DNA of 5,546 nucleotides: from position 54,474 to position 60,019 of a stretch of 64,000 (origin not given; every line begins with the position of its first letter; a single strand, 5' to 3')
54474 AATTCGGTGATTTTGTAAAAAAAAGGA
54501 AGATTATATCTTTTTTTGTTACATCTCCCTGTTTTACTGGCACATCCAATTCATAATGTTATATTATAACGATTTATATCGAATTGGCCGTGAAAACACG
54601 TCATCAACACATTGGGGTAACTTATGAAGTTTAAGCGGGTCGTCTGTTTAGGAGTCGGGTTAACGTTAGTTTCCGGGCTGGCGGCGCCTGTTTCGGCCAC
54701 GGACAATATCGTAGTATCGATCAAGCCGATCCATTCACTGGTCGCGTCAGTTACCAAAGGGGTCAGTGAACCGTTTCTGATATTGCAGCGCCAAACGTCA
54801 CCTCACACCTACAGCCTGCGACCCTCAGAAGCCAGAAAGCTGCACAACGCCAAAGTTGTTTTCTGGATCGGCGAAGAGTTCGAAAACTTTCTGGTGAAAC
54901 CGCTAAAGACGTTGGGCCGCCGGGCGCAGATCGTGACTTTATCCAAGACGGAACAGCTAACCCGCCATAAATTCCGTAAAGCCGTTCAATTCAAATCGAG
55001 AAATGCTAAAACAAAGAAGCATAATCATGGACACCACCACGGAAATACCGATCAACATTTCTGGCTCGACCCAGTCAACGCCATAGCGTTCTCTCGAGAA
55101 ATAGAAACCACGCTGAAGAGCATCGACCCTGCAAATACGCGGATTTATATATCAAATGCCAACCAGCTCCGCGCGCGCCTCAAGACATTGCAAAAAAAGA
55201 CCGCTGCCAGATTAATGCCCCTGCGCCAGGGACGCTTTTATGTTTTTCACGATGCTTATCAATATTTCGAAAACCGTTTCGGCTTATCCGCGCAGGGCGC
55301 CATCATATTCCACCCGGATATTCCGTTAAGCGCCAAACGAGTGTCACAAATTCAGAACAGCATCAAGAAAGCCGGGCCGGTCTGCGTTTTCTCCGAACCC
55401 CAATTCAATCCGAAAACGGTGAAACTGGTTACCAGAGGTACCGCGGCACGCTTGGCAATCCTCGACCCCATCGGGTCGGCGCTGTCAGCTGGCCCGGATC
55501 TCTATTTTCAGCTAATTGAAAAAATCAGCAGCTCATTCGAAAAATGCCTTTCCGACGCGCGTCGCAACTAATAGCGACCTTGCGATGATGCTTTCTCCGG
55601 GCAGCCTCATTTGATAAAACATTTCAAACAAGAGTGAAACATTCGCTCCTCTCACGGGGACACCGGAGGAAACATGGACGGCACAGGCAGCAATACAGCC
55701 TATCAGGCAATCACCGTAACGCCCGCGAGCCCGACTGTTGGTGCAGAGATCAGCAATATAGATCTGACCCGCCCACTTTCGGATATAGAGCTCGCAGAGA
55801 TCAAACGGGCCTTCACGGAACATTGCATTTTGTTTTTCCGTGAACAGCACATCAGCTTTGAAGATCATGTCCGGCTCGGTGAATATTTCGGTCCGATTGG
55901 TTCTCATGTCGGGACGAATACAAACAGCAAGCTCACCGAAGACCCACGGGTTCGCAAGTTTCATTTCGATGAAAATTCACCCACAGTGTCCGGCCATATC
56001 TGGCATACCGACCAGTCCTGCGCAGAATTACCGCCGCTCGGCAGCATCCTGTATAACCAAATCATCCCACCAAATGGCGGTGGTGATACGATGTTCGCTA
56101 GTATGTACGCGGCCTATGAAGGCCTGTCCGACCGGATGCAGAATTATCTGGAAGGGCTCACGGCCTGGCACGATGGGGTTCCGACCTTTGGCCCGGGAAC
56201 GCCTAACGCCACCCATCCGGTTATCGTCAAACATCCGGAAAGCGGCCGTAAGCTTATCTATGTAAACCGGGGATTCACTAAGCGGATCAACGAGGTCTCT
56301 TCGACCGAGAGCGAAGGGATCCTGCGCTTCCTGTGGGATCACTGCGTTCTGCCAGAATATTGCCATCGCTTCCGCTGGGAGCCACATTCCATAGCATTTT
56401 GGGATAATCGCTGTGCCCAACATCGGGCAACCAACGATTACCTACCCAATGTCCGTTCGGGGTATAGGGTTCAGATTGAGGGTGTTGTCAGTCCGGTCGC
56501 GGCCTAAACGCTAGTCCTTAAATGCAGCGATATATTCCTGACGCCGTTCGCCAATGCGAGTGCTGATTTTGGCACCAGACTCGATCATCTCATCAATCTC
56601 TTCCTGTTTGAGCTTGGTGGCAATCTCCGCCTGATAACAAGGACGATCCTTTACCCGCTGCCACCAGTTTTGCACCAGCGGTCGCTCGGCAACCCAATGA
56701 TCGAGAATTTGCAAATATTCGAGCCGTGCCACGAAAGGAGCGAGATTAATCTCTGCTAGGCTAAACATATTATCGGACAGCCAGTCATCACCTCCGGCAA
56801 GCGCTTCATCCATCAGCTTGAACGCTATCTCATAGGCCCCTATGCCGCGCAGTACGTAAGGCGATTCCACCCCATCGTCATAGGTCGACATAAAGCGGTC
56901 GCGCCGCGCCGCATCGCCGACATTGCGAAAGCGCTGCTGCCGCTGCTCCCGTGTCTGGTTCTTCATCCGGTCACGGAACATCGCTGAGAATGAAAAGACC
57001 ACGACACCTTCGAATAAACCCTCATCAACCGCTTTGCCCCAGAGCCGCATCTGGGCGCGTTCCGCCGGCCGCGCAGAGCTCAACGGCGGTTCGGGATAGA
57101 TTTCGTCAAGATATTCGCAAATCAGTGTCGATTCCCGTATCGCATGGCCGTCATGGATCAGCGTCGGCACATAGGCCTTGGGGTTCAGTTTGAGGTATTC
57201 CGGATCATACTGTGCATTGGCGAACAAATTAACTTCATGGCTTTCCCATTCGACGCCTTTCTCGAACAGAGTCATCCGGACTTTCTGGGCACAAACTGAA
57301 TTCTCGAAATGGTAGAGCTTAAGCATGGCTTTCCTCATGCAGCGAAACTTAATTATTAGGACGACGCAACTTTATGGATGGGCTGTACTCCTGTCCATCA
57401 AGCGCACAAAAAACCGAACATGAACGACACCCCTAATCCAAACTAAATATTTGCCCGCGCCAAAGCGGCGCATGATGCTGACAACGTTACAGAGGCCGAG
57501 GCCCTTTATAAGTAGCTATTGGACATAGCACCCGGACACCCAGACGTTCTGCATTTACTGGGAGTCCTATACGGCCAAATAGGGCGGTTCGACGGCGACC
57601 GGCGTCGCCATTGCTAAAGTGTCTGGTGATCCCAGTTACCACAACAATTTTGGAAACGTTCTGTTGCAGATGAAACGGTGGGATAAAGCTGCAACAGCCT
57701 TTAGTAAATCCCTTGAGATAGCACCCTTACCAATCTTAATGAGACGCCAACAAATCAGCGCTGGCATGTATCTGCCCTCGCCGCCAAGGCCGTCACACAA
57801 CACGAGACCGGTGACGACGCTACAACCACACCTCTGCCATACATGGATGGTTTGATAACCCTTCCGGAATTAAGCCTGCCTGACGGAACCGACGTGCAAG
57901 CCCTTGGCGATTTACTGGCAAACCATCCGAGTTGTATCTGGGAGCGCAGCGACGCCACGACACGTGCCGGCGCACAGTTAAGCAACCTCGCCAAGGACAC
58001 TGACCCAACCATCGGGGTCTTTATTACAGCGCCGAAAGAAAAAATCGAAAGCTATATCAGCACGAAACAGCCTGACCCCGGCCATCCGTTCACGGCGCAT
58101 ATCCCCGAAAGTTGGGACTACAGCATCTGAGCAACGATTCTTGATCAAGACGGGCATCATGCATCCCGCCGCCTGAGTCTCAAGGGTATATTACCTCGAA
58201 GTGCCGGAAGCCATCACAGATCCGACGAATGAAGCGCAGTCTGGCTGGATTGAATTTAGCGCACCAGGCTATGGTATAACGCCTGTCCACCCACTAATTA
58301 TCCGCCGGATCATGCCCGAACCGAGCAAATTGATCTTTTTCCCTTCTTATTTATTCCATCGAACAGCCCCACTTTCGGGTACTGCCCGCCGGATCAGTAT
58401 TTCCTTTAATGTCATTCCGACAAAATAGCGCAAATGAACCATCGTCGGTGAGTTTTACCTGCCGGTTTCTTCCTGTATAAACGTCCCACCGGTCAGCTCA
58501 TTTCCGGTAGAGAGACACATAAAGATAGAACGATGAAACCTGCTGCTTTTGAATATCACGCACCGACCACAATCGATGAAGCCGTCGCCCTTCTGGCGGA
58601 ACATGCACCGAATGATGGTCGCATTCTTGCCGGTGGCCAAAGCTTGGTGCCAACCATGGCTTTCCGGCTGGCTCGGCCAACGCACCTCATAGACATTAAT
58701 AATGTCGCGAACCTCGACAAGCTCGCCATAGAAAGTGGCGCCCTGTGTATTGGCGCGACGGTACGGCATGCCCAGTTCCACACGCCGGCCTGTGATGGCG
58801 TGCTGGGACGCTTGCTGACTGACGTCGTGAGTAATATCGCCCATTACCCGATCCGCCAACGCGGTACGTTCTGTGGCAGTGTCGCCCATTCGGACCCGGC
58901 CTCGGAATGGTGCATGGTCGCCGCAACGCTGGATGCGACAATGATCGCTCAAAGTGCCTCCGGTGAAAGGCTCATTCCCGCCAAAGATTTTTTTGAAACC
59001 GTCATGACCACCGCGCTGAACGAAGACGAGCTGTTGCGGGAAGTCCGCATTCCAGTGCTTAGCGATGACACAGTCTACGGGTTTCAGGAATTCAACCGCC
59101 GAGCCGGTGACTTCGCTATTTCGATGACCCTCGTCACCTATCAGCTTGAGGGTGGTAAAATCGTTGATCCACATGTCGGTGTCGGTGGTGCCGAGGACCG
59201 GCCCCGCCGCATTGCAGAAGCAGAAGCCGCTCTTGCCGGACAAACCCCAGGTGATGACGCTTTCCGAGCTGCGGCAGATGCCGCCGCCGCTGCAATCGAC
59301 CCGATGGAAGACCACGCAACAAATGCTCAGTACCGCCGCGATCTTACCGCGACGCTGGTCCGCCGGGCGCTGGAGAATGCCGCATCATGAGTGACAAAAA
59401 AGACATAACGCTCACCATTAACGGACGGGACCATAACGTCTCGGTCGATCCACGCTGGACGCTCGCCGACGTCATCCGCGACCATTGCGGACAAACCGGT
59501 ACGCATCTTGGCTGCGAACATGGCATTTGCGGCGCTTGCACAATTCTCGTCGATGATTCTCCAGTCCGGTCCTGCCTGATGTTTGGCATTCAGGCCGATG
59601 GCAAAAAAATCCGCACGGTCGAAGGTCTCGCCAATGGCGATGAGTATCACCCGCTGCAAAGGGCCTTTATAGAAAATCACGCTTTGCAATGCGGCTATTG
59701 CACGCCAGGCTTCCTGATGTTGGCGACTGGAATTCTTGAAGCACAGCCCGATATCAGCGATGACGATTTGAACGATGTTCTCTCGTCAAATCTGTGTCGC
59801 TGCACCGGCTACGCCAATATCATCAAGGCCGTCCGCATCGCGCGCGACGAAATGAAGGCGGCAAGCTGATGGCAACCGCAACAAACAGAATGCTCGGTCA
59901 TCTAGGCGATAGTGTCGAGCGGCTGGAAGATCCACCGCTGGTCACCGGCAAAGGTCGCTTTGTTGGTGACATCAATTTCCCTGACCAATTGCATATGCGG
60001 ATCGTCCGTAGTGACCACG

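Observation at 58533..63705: Three-subunit Mo-hydroxylase fused into one operon with a UbiD-family decarboxylase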

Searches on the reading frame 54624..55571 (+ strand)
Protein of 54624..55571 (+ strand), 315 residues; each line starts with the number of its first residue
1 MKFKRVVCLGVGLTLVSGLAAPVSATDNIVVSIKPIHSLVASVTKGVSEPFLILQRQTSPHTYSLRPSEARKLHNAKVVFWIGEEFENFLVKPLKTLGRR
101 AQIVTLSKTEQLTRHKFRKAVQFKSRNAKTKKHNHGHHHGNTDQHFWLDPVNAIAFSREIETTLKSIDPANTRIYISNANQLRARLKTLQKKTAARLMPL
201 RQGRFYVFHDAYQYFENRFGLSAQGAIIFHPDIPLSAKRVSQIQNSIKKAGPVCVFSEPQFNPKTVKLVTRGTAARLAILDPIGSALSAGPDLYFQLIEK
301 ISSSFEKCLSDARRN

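Call 10: search_protein_families(library=pfam, proteins=[window:54624-55571:+])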
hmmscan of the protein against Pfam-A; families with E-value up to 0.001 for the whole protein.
window:54624-55571:+ (315 aa): 1 family
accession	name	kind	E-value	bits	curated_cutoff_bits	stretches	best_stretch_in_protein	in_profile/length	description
PF01297.22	ZnuA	-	3.4e-58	197.6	29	1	29-308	1-263/263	Zinc-uptake complex component A periplasmic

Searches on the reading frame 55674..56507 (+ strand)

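Call 10: search_protein_families(library=pfam, proteins=[window:55674-56507:+])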
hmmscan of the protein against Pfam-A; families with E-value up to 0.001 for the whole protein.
window:55674-56507:+ (277 aa): 1 family
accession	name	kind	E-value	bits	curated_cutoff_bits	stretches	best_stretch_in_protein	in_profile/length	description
PF02668.22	TauD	-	1.4e-59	202.7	27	1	15-265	2-265/267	Taurine catabolism dioxygenase TauD, TfdA family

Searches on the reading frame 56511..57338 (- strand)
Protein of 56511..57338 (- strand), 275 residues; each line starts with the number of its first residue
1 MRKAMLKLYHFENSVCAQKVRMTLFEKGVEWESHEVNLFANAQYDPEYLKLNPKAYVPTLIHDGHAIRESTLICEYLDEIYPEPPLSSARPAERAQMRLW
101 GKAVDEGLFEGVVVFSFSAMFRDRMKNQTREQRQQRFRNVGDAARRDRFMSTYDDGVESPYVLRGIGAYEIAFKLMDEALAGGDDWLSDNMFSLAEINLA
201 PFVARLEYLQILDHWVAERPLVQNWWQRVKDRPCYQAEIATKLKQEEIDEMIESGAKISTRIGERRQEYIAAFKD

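Call 10: search_protein_families(library=pfam, proteins=[window:56511-57338:-])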
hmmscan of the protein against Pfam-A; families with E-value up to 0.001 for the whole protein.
window:56511-57338:- (275 aa): 6 families
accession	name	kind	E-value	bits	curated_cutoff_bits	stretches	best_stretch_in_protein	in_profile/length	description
PF13417.12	GST_N_3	-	1.7e-20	73.6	22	1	8-85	1-75/75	Glutathione S-transferase, N-terminal domain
PF13409.12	GST_N_2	-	6.9e-18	65.5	25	1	14-79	2-69/70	Glutathione S-transferase, N-terminal domain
PF02798.26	GST_N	-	1.4e-16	61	20.9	1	6-79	3-76/76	Glutathione S-transferase, N-terminal domain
PF13410.11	GST_C_2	-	1.1e-05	25.9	24.9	1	172-225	14-66/69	Glutathione S-transferase, C-terminal domain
PF00043.30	GST_C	-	3e-05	24.6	20.7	1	171-233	33-93/93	Glutathione S-transferase, C-terminal domain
PF17172.10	GST_N_4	-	0.00039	21.5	30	1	39-116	12-93/99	Glutathione S-transferase N-terminal domain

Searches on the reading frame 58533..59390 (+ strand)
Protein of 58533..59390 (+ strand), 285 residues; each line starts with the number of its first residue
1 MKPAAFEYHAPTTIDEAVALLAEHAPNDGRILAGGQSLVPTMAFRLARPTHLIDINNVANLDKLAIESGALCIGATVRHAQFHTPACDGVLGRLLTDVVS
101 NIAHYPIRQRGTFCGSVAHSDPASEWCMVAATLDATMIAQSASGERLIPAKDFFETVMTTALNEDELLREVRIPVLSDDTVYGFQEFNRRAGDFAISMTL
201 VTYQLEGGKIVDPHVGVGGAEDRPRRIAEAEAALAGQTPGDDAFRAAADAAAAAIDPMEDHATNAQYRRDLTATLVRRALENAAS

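Call 3: search_protein_families(library=pfam, proteins=[window:58533-59390:+])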
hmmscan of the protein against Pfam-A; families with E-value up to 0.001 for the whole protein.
window:58533-59390:+ (285 aa): 2 families
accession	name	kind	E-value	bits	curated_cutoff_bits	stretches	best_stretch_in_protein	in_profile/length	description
PF00941.27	FAD_binding_5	-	3.2e-40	138.2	27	1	5-175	2-169/170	FAD binding domain in molybdopterin dehydrogenase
PF03450.22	CO_deh_flav_C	-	3.8e-18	66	25.5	1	184-282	3-101/102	CO dehydrogenase flavoprotein C-terminal domain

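Call 4: search_protein_families(library=ncbifam, proteins=[window:58533-59390:+])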
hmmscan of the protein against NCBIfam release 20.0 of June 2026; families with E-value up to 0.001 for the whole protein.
window:58533-59390:+ (285 aa): 7 families
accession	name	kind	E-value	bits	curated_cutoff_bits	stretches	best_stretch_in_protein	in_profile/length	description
NF041019.1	glyceraldDH_beta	equivalog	7.2e-69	232.1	350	1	1-282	1-279/280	glyceraldehyde dehydrogenase subunit beta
TIGR02963.1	xanthine_xdhA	equivalog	3.9e-32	111.5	467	1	7-279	194-464/468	xanthine dehydrogenase small subunit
NF043083.1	XdhB_XDHase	equivalog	2.4e-30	105.7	310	1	7-284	6-284/289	xanthine dehydrogenase subunit XdhB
NF007427.0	PRK09971.1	equivalog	3.6e-28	98.6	287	1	7-283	6-283/292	xanthine dehydrogenase FAD-binding subunit XdhB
TIGR03195.1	4hydrxCoA_B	equivalog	5.8e-23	81.5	404.55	2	132-281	167-317/321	4-hydroxybenzoyl-CoA reductase subunit beta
TIGR03199.1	pucC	equivalog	8.4e-08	31.8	306.05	1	11-242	1-228/264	xanthine dehydrogenase subunit C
TIGR03312.1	Se_sel_red_FAD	hypoth_equivalog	4.5e-06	26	241.5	1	8-277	4-244/257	molybdopterin-dependent oxidoreductase FAD-binding subunit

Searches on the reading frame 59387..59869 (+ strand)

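Call 3: search_protein_families(library=pfam, proteins=[window:59387-59869:+])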
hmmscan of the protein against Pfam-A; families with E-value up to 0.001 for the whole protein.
window:59387-59869:+ (160 aa): 3 families
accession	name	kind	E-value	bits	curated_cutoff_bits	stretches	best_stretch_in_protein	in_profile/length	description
PF01799.25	Fer2_2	-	3.1e-30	104.6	30.3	1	77-150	1-75/75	[2Fe-2S] binding domain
PF00111.32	Fer2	-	3.3e-08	33.8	21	1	10-62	2-54/77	2Fe-2S iron-sulfur cluster binding domain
PF13085.11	Fer2_3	-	5.5e-05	23.6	27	1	41-79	50-87/107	2Fe-2S iron-sulfur cluster binding domain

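Call 4: search_protein_families(library=ncbifam, proteins=[window:59387-59869:+])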
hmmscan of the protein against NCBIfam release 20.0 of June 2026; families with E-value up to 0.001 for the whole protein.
window:59387-59869:+ (160 aa): 11 families
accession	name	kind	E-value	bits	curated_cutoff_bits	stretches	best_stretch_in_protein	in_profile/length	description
NF041020.1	glyceraldDH_gamma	equivalog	1e-57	194.3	290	1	3-157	9-163/164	glyceraldehyde dehydrogenase subunit gamma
NF043084.2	XdhC_XDHase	equivalog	8.4e-52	174.7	217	1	6-151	2-148/151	xanthine dehydrogenase subunit XdhC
TIGR03198.1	pucE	equivalog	9.8e-47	158.2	254.3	1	4-154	1-150/151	xanthine dehydrogenase subunit E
TIGR03193.1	4hydroxCoAred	equivalog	6e-45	152.8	257.8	1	8-152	3-147/148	4-hydroxybenzoyl-CoA reductase subunit gamma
NF045668.1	pterin_aldehy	equivalog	6.1e-43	147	1100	1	8-154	4-153/905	molybdopterin-dependent aldehyde oxidoreductase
NF008514.0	PRK11433.1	equivalog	1.7e-42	145.4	322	2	4-117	50-163/218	aldehyde dehydrogenase iron-sulfur subunit PaoA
TIGR02963.1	xanthine_xdhA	equivalog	5.1e-40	137.5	467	1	17-156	12-161/468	xanthine dehydrogenase small subunit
NF007387.0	PRK09908.1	equivalog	6.4e-40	136.2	212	1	3-151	5-154/159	xanthine dehydrogenase iron sulfur-binding subunit XdhC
TIGR03311.1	Se_dep_XDH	equivalog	1.5e-37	129.2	830.45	1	9-155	3-146/848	selenium-dependent xanthine dehydrogenase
TIGR02969.1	mam_aldehyde_ox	subfamily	6.5e-26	90.1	1912.3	1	10-150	6-158/1330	aldehyde oxidase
TIGR03313.1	Se_sel_red_Mo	hypoth_equivalog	5.9e-12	44.1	1101.9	1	10-157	2-149/951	molybdopterin-dependent oxidoreductase Mo/Fe-S-binding subunit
